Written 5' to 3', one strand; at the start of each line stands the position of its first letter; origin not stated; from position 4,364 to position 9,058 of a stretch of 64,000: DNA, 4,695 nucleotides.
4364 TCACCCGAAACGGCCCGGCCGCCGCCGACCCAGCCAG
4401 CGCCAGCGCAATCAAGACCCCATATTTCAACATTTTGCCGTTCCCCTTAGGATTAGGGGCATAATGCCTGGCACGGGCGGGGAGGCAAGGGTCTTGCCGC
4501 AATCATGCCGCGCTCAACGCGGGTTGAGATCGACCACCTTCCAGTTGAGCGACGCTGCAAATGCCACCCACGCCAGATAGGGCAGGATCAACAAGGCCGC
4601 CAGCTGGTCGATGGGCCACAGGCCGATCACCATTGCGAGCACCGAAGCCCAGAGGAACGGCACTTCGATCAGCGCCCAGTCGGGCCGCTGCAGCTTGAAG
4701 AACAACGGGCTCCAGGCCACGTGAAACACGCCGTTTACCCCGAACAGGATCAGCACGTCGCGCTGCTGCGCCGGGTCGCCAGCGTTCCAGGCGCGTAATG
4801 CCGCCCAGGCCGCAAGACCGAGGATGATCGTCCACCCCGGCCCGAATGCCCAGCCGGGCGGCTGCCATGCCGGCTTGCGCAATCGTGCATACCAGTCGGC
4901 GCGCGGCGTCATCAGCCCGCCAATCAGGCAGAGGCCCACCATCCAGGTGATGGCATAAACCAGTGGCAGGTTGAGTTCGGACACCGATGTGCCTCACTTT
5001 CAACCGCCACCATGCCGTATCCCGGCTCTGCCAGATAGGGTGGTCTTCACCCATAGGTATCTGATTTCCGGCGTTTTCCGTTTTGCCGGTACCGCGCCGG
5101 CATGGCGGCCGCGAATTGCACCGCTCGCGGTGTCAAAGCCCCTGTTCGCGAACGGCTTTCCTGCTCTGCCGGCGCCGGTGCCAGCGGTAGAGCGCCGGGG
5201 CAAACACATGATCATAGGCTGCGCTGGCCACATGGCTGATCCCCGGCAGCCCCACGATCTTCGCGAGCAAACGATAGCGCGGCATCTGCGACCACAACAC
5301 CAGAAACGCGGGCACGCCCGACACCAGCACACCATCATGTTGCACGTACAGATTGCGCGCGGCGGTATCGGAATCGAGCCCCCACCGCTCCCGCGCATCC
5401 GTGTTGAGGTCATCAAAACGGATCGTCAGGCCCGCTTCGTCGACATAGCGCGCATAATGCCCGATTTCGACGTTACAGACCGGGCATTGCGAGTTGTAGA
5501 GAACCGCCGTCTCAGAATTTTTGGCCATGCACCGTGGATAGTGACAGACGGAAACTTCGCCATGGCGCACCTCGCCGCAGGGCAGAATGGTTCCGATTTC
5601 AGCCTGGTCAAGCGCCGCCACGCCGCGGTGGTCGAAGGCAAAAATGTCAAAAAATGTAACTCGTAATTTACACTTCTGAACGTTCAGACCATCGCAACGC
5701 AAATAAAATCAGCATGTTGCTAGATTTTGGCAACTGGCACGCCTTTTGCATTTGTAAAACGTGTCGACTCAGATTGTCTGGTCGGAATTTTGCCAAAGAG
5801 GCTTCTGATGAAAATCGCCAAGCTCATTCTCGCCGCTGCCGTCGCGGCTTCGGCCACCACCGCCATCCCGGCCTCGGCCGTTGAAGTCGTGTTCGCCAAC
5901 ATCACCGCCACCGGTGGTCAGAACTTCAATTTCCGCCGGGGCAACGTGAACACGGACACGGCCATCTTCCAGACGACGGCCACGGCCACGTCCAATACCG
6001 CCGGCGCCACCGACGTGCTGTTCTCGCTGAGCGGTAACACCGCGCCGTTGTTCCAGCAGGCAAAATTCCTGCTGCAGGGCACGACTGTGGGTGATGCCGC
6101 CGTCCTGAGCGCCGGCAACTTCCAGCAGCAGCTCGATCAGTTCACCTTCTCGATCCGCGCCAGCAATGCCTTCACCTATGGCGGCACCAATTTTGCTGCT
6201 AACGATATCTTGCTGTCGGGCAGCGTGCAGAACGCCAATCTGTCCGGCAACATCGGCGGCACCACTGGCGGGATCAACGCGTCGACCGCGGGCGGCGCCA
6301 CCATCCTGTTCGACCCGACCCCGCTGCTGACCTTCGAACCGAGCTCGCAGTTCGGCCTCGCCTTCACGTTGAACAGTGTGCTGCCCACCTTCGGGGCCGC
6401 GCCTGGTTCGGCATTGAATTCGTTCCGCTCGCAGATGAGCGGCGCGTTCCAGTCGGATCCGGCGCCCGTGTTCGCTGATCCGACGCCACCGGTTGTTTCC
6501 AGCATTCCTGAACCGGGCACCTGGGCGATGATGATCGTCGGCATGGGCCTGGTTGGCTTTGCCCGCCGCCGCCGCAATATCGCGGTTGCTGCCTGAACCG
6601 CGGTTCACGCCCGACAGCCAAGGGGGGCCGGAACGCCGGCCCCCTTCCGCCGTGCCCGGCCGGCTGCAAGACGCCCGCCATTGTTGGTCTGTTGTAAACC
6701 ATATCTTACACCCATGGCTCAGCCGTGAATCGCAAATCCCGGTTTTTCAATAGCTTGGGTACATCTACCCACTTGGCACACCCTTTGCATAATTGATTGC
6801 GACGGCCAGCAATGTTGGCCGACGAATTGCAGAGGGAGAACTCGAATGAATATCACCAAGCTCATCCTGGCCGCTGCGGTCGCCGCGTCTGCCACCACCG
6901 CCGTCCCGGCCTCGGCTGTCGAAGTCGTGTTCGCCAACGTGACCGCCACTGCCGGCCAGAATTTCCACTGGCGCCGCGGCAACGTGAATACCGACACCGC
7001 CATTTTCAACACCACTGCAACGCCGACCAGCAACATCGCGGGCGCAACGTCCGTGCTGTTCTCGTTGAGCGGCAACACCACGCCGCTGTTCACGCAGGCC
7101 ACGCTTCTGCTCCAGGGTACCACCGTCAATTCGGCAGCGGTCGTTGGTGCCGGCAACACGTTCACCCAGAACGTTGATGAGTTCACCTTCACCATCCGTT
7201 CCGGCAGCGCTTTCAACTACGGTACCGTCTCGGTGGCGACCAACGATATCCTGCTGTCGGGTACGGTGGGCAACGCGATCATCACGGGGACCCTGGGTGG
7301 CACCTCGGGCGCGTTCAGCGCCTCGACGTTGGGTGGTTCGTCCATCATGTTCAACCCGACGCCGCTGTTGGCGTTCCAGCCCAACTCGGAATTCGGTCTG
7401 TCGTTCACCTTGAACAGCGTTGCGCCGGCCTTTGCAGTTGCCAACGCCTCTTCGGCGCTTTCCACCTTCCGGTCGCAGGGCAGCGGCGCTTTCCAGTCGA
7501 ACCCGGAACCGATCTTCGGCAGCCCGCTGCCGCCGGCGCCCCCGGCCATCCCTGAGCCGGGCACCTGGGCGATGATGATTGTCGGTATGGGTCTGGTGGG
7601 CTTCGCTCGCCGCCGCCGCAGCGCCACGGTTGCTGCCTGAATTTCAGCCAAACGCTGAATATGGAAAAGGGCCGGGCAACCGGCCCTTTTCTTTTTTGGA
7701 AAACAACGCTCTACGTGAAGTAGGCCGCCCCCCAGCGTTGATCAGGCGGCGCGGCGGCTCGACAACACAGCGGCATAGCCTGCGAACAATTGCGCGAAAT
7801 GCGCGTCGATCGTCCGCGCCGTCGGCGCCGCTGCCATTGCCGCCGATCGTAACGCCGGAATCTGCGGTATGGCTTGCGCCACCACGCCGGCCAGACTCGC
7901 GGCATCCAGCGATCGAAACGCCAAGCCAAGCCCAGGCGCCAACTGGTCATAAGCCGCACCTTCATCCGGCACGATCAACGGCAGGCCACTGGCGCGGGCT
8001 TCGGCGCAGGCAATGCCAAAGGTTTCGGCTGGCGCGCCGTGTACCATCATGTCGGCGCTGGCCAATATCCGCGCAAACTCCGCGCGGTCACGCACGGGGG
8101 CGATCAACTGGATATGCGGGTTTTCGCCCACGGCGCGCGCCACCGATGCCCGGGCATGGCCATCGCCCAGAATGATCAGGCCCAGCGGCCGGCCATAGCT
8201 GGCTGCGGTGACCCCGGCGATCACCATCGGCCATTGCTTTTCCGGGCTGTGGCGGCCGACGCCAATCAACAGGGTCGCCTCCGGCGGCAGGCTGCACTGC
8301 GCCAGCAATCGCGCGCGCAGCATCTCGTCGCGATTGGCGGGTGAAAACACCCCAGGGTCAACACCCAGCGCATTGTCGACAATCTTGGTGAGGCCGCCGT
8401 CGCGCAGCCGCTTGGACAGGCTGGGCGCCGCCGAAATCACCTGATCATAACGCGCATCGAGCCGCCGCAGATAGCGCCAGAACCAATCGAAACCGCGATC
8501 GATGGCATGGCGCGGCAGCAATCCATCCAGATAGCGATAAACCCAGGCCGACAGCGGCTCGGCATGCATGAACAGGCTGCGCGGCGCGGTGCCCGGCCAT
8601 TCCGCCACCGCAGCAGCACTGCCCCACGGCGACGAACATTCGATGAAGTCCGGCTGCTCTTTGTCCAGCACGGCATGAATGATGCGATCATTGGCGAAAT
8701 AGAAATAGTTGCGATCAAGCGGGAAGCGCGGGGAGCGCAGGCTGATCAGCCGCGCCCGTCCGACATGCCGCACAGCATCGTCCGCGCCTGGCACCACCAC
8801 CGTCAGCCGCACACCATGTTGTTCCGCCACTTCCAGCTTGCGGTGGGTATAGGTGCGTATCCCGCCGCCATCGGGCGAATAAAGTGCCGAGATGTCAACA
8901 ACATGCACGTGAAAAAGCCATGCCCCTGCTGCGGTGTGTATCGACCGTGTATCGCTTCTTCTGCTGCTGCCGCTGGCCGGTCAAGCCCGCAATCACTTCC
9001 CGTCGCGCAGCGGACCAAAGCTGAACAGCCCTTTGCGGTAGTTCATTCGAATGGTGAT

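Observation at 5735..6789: Textbook sigma-54 promoters in front of both PEPxxWA-CTERM paralogs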

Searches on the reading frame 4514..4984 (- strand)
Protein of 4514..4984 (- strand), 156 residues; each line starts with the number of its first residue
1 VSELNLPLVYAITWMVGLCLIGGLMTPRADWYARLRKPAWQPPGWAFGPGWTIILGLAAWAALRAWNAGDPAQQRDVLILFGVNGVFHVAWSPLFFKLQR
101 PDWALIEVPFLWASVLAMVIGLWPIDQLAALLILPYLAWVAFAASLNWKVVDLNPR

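Call 47: search_protein_families(library=ncbifam, proteins=[window:4514-4984:-], max_evalue=0.00001)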
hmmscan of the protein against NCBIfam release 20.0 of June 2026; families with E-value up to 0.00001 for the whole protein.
window:4514-4984:- (156 aa): 1 family
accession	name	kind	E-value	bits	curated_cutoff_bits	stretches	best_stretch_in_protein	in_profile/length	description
NF047825.1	T-richsensTspOAlph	equivalog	1.7e-28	99.8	180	1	22-155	20-149/152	tryptophan-rich sensory protein TspO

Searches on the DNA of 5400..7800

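Call 58: search_rna_families(source=window, start=5400, end=7800, threshold=evalue, max_evalue=1)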
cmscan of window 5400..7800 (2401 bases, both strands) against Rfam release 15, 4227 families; matches with E-value up to 1: 2.
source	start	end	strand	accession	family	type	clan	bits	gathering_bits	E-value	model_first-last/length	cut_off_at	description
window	7618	7692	+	RF02057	STnc40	Gene; sRNA;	-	29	45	0.022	1-70/70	no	Salmonella enterica sRNA STnc40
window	7665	7697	+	RF00489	ctRNA_p42d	Gene; antisense;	-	19.1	50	0.87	1-46/46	no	ctRNA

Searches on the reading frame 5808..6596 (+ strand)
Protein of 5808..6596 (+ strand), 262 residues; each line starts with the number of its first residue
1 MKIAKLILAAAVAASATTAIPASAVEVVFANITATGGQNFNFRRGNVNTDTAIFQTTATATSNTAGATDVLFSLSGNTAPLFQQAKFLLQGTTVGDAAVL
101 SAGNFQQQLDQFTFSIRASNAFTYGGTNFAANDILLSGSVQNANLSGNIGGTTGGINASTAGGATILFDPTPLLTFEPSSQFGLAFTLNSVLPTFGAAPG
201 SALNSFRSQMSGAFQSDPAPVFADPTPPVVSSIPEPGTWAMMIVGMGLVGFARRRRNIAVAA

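Call 5: search_protein_families(library=ncbifam, proteins=[window:5808-6596:+], max_evalue=0.01)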
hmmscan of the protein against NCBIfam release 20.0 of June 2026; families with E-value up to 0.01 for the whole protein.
window:5808-6596:+ (262 aa): 9 families
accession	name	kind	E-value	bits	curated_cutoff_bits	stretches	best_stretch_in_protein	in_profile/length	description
NF035944.1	PEPxxWA-CTERM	domain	3.1e-11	43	35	1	233-256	1-24/24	PEPxxWA-CTERM sorting domain-containing protein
NF038129.1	PEP_NF038129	equivalog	9e-09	35.4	65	1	180-256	119-194/194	NF038129 family PEP-CTERM protein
NF038126.1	PEP_CTERM_FxDxF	subfamily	2.3e-07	31.2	50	1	209-256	120-165/165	FxDxF family PEP-CTERM protein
NF038119.1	PEP_CTERM_MHFG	equivalog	1e-06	29.3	100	1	221-256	224-259/260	MHFG family PEP-CTERM protein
TIGR02595.1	PEP_CTERM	domain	1.9e-05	25.2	16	1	233-256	1-24/24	PEP-CTERM sorting domain-containing protein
NF038124.1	PEP_CTERM_TLD_A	exception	3.8e-05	23.4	100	1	230-256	208-234/235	PEP_CTERM-anchored TLD domain-containing protein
NF041538.1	PEP_EDSA_1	subfamily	0.00051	19.8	100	1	231-256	281-307/307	EDSAP-1 family PEP-CTERM protein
NF038120.1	PEP_CTERM_QFxxD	subfamily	0.00064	19.6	80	1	230-256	190-214/215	NF038120 family PEP-CTERM protein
NF041927.1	Xrt_dep_XDP1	equivalog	0.0038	17.2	125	1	226-255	214-242/242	exosortase-dependent surface protein XDP1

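Call 6: search_protein_families(library=pfam, proteins=[window:5808-6596:+], max_evalue=0.01)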
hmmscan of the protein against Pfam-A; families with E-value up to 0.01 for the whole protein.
window:5808-6596:+ (262 aa): 1 family
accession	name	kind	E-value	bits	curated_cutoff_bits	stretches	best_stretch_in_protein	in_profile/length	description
PF07589.16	PEP-CTERM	-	3.2e-09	36.9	20.7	1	232-256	1-24/24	PEP-CTERM motif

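Call 33: find_related_loci(query=window:5808-6596:+, collection=genome_contigs, flank=2500)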
Query window:5808-6596:+ (262 aa) in genome_contigs; peptide patterns used: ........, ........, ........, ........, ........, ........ (x = any residue, [..] = any of these).
150 stretches matched a pattern; 9 encode a relative of the query (tblastn E <= 1e-3); 9 distinct loci.
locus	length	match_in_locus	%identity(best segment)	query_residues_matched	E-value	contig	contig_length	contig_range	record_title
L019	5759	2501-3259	45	1-262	4e-51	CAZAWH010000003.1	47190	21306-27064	MAG TPA_asm: uncultured Sandarakinorhabdus sp. isolate binchicken_co311_135 genome assembly, contig: NODE_1310_length_47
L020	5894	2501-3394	70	230-256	1e-9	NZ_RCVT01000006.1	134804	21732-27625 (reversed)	Sphingomonas sp. MA1305 6, whole genome shotgun sequence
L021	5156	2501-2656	44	208-258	1e-9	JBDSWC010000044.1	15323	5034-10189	MAG: Sphingomonas sp. isolate cluster1_bin.619 k127_5694938, whole genome shotgun sequence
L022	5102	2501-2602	62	230-261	4e-8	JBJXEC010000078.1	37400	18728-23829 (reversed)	MAG: Sphingomonas sp. isolate P.bin.220 k127_1375466, whole genome shotgun sequence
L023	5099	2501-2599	55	229-257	4e-7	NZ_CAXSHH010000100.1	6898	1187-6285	MAG: uncultured Sphingomonas sp. isolate private_VT34_metawrap_bin.4 private_VT34_metawrap_bin.4_100, whole genome shotg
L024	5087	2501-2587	55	229-257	7e-7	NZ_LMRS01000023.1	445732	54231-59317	Sphingomonas sp. Leaf339 scaffold3.1, whole genome shotgun sequence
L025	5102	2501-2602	50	229-262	1e-6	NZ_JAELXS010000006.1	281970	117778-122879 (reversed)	Sphingomonas mollis strain BT553 NODE_6_length_281970_cov_60.744208, whole genome shotgun sequence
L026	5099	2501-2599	55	230-261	2e-6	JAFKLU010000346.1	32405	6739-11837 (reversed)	MAG: Sphingomonadales bacterium isolate SCN18_30_10_14_R1_B_66_9 SCN18_30_10_14_R1_B_scaffold_1303, whole genome shotgun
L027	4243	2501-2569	61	234-256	2e-6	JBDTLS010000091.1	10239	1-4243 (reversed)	MAG: Sphingobium sp. isolate cluster3_bin.107 NODE_29931_length_10239_cov_5.075020, whole genome shotgun sequence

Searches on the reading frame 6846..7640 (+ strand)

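Call 5: search_protein_families(library=ncbifam, proteins=[window:6846-7640:+], max_evalue=0.01)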
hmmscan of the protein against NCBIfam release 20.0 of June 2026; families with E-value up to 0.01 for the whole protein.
window:6846-7640:+ (264 aa): 8 families
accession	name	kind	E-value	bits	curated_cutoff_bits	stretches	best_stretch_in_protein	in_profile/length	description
NF035944.1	PEPxxWA-CTERM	domain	2.6e-11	43.2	35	1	235-258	1-24/24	PEPxxWA-CTERM sorting domain-containing protein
NF038129.1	PEP_NF038129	equivalog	4.2e-08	33.3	65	1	139-258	73-194/194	NF038129 family PEP-CTERM protein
NF038126.1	PEP_CTERM_FxDxF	subfamily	1.2e-07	32.1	50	1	89-258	25-165/165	FxDxF family PEP-CTERM protein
NF038119.1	PEP_CTERM_MHFG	equivalog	1.1e-06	29.2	100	1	223-258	224-259/260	MHFG family PEP-CTERM protein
TIGR02595.1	PEP_CTERM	domain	0.00013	22.6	16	1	235-258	1-24/24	PEP-CTERM sorting domain-containing protein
NF033947.0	PEP-cistern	hypoth_equivalog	0.00027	20.7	60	1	223-257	163-195/195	cistern family PEP-CTERM protein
NF038124.1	PEP_CTERM_TLD_A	exception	0.00033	20.3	100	1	234-258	210-234/235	PEP_CTERM-anchored TLD domain-containing protein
NF041538.1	PEP_EDSA_1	subfamily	0.0023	17.6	100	1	235-258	284-307/307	EDSAP-1 family PEP-CTERM protein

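Call 6: search_protein_families(library=pfam, proteins=[window:6846-7640:+], max_evalue=0.01)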
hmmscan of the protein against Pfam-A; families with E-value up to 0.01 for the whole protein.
window:6846-7640:+ (264 aa): 1 family
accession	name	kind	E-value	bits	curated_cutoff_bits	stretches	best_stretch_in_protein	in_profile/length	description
PF07589.16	PEP-CTERM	-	2.7e-09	37.2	20.7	1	234-258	1-24/24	PEP-CTERM motif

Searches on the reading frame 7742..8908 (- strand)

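Call 47: search_protein_families(library=ncbifam, proteins=[window:7742-8908:-], max_evalue=0.00001)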
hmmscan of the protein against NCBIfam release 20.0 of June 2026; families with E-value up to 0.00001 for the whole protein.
window:7742-8908:- (388 aa): 3 families
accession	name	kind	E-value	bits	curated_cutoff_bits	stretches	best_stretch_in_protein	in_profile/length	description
NF053787.1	GlcN_PG_synth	equivalog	1.5e-47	162.2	480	1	1-381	1-359/361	N-acetylglucosaminyl phosphatidylglycerol synthase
TIGR03088.1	stp2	hypoth_equivalog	1.4e-09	37.5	409.05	1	174-345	160-334/374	TIGR03088 family PEP-CTERM/XrtA system glycosyltransferase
TIGR03999.1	thiol_BshA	equivalog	4.3e-07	29.2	273.7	1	201-317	189-305/375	N-acetyl-alpha-D-glucosaminyl L-malate synthase BshA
